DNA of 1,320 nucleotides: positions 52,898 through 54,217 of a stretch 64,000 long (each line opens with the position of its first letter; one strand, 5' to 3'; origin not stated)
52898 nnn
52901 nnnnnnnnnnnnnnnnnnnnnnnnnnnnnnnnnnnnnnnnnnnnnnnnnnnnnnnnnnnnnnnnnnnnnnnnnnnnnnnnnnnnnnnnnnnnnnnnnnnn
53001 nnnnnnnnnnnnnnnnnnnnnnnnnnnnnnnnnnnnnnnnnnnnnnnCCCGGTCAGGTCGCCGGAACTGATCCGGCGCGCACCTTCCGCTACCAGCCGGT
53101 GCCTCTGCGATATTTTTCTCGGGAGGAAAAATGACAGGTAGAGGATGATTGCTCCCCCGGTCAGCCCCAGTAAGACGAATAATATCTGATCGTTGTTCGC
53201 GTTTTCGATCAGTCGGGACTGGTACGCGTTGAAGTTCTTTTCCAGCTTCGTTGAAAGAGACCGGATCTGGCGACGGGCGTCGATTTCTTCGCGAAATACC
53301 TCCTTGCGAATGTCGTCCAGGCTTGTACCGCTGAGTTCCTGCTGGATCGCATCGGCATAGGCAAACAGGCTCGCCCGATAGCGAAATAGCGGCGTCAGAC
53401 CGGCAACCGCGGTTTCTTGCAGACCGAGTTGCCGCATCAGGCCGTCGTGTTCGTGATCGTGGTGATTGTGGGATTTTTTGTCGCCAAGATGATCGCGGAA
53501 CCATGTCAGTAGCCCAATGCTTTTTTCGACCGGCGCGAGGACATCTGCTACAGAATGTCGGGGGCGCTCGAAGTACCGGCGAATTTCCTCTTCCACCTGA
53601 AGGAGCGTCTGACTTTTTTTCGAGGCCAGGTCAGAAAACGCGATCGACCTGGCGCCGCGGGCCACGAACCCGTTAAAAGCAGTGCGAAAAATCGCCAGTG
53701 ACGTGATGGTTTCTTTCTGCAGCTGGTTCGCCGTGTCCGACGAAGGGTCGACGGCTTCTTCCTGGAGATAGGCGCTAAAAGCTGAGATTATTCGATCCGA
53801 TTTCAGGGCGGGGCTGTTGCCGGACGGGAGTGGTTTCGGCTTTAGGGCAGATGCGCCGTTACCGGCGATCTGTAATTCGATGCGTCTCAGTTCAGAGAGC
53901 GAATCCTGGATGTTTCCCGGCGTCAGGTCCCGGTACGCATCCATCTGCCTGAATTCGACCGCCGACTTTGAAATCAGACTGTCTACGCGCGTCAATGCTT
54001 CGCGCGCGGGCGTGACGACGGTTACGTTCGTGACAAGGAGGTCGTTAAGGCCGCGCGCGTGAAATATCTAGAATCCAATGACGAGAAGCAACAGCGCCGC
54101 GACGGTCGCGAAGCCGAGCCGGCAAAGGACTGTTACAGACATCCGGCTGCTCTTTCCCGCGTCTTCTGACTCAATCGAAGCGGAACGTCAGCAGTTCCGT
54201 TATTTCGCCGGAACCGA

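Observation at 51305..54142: Hybrid sensor kinase whose first transmembrane helix is cut off by a single in-frame amber codon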

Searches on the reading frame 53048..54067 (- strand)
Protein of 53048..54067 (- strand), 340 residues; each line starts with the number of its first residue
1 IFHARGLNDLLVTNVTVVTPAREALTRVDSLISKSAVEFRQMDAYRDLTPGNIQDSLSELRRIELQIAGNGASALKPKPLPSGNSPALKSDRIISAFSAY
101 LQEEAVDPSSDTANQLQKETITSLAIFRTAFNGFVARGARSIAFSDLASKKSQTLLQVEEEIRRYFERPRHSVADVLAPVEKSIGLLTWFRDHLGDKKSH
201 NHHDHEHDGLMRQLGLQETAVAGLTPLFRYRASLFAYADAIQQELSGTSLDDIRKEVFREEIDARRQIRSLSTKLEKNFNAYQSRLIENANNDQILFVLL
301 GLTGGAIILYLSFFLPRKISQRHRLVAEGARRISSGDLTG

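Call 7: find_homologous_proteins(query=window:53048-54067:-, max_evalue=0.001)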
Query window:53048-54067:-: 8000 candidates shared short words with the query, none scored E <= 0.001.

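Call 13: find_related_loci(query=window:53048-54067:-, collection=genome_contigs, flank=6000)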
Query window:53048-54067:- (340 aa) in genome_contigs; peptide patterns used: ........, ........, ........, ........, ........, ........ (x = any residue, [..] = any of these).
119 stretches matched a pattern, but none encodes a relative of the query by tblastn (E <= 1e-3).

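Call 15: find_related_loci(query=window:53048-54067:-, collection=metagenome_contigs, flank=6000)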
Query window:53048-54067:- (340 aa) in metagenome_contigs; peptide patterns used: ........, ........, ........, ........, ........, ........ (x = any residue, [..] = any of these).
198 stretches matched a pattern; 5 encode a relative of the query (tblastn E <= 1e-3); 3 distinct loci.
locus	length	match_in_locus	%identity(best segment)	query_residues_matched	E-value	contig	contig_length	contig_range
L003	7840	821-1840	99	1-340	0e+0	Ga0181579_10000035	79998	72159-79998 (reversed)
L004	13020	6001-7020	98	1-340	0e+0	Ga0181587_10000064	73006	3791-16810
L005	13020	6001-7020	99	1-340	0e+0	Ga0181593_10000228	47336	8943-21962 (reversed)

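Call 21: search_protein_representatives(protein=window:53048-54067:-)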
Query: 340 residues. Proteins with E-value up to 0.001 (for the whole library): 29; up to 1e-10: 11; up to 1e-30: 3. The best 29 are listed.
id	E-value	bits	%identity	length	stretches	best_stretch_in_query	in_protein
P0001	1.0e-75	271.4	43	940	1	1-339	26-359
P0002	1.8e-65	237.8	98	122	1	42-162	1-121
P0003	2.1e-37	145.6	30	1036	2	3-338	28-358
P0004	6.2e-29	117.8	32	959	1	4-338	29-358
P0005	6.1e-27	111.2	33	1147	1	13-338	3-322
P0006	1.2e-17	80.8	29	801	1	2-338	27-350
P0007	2.4e-16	76.4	26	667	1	2-338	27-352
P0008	2.0e-15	73.4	27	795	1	12-338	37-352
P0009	6.2e-15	71.8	38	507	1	225-338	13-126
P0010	1.7e-12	63.8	26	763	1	15-337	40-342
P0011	1.1e-11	61.2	27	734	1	12-335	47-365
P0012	1.5e-09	54.1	27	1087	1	3-336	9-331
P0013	1.1e-08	51.3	26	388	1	11-338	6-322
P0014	8.8e-08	48.3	26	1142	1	11-338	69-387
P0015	1.7e-07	47.3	27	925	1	3-339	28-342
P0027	4.1e-04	36.3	26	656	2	19-338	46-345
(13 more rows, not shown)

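Call 24: find_encoding_contigs(protein=P0001, flank=6000, max_places=4)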
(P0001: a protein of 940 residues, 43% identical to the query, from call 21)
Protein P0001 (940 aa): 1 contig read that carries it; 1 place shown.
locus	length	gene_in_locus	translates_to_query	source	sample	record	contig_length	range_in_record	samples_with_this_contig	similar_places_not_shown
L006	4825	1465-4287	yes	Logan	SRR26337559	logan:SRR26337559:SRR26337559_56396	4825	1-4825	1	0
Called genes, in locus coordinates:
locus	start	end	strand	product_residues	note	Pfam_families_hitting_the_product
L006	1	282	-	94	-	?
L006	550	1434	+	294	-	PF09459:EB_dh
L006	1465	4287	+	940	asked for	PF00672:HAMP, PF00512:HisKA, PF02518:HATPase_c, PF00072:Response_reg, PF01627:Hpt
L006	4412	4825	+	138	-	?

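Call 26: find_encoding_contigs(protein=P0003, flank=6000, max_places=3)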
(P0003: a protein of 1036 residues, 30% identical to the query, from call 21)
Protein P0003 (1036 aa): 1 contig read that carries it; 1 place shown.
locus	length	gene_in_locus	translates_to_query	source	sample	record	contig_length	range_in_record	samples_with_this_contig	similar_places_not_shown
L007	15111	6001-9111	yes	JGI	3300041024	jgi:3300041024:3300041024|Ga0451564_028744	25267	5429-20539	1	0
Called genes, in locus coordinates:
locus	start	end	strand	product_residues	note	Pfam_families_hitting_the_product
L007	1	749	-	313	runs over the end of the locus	PF00698:Acyl_transf_1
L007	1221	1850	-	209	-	PF02798:GST_N, PF13417:GST_N_3, PF13409:GST_N_2, PF13410:GST_C_2 (weak)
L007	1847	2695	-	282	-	PF19298:KshA_C (weak), PF19112:VanA_C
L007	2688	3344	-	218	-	PF00355:Rieske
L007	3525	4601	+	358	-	PF13458:Peripla_BP_6 (faint), PF02608:Bmp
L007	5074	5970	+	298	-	PF09459:EB_dh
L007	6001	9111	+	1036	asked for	PF00672:HAMP, PF00989:PAS, PF08448:PAS_4, PF13426:PAS_9, PF00512:HisKA, PF02518:HATPase_c, PF00072:Response_reg, PF01627:Hpt, +2 more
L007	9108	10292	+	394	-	PF13581:HATPase_c_2 (faint), PF00072:Response_reg, PF00512:HisKA, PF02518:HATPase_c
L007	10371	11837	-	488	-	PF20695:UbiD_N, PF01977:UbiD, PF20696:UbiD_C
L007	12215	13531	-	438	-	PF06808:DctM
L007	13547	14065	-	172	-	PF04290:DctQ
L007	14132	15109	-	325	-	PF03480:DctP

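Call 27: find_encoding_contigs(protein=P0004, flank=6000, max_places=3)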
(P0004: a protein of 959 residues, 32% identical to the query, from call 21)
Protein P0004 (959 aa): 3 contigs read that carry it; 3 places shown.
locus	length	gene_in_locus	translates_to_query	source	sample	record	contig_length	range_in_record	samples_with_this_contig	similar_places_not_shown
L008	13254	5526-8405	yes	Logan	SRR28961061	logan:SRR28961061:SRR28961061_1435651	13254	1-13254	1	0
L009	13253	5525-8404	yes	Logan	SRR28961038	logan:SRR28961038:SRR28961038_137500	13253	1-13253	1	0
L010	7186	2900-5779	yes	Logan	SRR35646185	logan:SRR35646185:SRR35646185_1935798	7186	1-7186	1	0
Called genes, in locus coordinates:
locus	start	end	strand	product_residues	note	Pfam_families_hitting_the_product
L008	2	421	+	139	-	?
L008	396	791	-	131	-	-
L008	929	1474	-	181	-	PF04248:NTP_transf_9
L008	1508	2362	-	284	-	PF02668:TauD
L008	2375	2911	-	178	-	-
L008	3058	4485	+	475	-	PF00171:Aldedh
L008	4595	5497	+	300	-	PF09459:EB_dh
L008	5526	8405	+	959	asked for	PF00672:HAMP, PF00512:HisKA, PF02518:HATPase_c, PF00072:Response_reg, PF01627:Hpt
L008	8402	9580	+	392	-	PF00072:Response_reg, PF00512:HisKA, PF02518:HATPase_c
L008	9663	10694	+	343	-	PF00676:E1_dh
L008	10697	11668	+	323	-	PF02779:Transket_pyr, PF02780:Transketolase_C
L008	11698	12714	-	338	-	PF08240:ADH_N, PF00107:ADH_zinc_N, PF13602:ADH_zinc_N_2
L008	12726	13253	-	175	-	?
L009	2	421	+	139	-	?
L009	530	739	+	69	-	-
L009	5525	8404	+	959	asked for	PF00672:HAMP, PF00512:HisKA, PF02518:HATPase_c, PF00072:Response_reg, PF01627:Hpt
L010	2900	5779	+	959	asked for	PF00672:HAMP, PF00512:HisKA, PF02518:HATPase_c, PF00072:Response_reg, PF01627:Hpt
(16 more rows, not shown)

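Call 28: find_encoding_contigs(protein=P0006, flank=6000, max_places=3)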
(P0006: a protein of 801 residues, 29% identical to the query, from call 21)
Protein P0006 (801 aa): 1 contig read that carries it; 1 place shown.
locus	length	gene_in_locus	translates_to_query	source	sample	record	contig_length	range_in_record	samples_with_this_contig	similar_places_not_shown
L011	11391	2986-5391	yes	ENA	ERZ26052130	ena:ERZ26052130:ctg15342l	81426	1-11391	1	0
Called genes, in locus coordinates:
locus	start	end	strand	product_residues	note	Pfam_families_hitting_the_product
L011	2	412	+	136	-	?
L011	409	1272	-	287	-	-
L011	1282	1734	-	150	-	PF06319:MmcB-like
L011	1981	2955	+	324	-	PF09459:EB_dh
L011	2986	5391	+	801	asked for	PF00672:HAMP (weak), PF00512:HisKA, PF02518:HATPase_c, PF00072:Response_reg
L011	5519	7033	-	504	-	-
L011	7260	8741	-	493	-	-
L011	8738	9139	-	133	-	-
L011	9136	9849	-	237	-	PF01656:CbiA, PF07015:VirC1 (weak), PF09140:MipZ (faint), PF13614:AAA_31 (weak)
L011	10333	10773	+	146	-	PF00571:CBS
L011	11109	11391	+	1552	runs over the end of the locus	PF00310:GATase_2, PF04898:Glu_syn_central, PF01645:Glu_synthase, PF01493:GXGXG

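Call 39: predict_structure(alignment_id=A3)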
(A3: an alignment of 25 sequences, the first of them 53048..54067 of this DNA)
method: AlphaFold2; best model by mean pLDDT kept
length: 340 residues; sequences in the alignment: 25
mean_pLDDT: 87.8   pTM: 0.75
mean pLDDT of the five models: 87.8, 85.2, 84.7, 83.7, 80.7
residues with pLDDT >= 90: 194; 70-90: 110; 50-70: 35; < 50: 1
segments of 3 or more residues with pLDDT < 50: none
pLDDT, mean of each block of 10 residues (from residue 1): 77 89 96 97 89 94 85 59 69 96 95 97 94 82 83 94 92 94 96 71 67 88 97 97 93 98 98 95 89 84 92 88 82 69
secondary structure, 60 per line:
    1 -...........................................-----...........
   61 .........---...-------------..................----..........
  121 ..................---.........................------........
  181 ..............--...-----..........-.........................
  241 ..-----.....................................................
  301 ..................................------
elements in order: H2-44 H50-69 H89-106 H111-138 H142-166 H173-194 H205-214 H216-242 H248-334
